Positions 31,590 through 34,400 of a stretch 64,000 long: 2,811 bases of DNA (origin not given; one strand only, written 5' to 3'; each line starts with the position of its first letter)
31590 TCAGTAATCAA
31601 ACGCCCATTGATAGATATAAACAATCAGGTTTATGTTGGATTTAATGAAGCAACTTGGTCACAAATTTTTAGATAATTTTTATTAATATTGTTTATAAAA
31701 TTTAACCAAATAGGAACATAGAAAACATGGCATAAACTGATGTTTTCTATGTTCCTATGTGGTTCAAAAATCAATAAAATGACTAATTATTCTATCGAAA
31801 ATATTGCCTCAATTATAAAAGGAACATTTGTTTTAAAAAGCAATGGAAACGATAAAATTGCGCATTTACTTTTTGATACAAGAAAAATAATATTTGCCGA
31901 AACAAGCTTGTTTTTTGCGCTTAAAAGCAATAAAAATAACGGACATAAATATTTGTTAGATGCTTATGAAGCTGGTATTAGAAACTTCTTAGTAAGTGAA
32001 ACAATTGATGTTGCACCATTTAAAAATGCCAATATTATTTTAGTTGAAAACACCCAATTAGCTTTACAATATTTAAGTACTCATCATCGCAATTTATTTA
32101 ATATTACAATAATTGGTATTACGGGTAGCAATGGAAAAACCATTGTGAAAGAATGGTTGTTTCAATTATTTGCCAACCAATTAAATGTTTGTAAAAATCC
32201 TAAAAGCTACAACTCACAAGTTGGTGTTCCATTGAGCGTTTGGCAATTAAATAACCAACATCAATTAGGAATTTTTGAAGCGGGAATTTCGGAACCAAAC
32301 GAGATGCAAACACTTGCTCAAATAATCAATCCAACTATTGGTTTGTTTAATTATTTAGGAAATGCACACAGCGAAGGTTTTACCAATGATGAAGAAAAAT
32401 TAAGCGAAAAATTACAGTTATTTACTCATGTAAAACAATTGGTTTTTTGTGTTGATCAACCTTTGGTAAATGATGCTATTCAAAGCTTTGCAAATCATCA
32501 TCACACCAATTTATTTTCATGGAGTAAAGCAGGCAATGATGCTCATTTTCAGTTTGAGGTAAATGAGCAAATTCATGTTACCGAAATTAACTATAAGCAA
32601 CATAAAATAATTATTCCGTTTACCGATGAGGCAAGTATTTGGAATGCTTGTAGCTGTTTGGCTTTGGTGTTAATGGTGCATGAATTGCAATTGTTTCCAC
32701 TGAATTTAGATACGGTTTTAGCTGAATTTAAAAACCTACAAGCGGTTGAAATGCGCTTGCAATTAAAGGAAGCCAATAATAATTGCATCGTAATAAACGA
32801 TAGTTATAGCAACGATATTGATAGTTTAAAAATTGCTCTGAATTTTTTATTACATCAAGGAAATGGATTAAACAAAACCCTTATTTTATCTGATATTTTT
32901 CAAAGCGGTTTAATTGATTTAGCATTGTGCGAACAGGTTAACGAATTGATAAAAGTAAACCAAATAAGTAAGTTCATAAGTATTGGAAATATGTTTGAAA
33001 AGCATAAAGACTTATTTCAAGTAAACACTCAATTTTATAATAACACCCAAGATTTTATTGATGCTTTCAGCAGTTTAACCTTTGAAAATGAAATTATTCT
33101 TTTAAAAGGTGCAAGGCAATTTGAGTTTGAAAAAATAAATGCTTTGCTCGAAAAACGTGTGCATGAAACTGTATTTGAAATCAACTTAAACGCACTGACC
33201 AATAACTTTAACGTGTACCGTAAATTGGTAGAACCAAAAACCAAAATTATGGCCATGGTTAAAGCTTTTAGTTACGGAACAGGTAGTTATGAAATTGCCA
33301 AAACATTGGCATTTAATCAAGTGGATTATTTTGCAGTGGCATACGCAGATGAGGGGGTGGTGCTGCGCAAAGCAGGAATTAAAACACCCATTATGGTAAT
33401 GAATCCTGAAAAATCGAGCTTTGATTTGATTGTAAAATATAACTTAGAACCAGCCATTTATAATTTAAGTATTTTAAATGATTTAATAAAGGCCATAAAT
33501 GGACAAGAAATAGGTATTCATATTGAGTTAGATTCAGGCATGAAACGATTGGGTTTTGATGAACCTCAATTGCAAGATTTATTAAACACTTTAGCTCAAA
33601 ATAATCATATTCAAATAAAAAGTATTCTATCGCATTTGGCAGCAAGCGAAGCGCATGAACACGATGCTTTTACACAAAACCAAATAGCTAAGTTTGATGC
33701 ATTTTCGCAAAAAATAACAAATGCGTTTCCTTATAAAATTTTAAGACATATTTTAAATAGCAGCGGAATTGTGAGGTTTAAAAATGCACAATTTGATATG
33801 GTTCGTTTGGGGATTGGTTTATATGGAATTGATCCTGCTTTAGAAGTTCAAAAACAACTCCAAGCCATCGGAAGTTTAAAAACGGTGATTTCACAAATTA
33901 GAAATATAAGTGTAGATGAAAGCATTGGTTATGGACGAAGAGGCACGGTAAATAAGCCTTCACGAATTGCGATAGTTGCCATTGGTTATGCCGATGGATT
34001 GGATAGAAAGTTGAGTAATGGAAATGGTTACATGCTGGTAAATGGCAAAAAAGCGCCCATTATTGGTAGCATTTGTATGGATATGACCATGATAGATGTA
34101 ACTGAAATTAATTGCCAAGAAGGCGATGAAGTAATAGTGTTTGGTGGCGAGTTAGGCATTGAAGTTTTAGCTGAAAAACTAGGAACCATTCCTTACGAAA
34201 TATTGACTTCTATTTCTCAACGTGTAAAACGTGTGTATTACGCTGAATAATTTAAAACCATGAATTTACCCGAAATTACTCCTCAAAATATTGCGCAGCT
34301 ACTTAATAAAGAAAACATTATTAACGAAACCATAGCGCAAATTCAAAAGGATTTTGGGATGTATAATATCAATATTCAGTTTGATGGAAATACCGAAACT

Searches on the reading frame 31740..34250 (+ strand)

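Call 52: search_protein_families(library=pfam, proteins=[window:31740-34250:+], max_evalue=0.001)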
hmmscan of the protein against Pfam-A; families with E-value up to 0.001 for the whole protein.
window:31740-34250:+ (836 aa): 3 families
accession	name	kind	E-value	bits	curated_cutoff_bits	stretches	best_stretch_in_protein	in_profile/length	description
PF01168.26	Ala_racemase_N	-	1.3e-57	195.4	24.1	1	481-699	1-220/220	Alanine racemase, N-terminal domain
PF00842.27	Ala_racemase_C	-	1.4e-43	147.9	25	1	712-833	3-127/127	Alanine racemase, C-terminal domain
PF08245.18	Mur_ligase_M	-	1.4e-22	81.1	24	1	127-309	1-199/200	Mur ligase middle domain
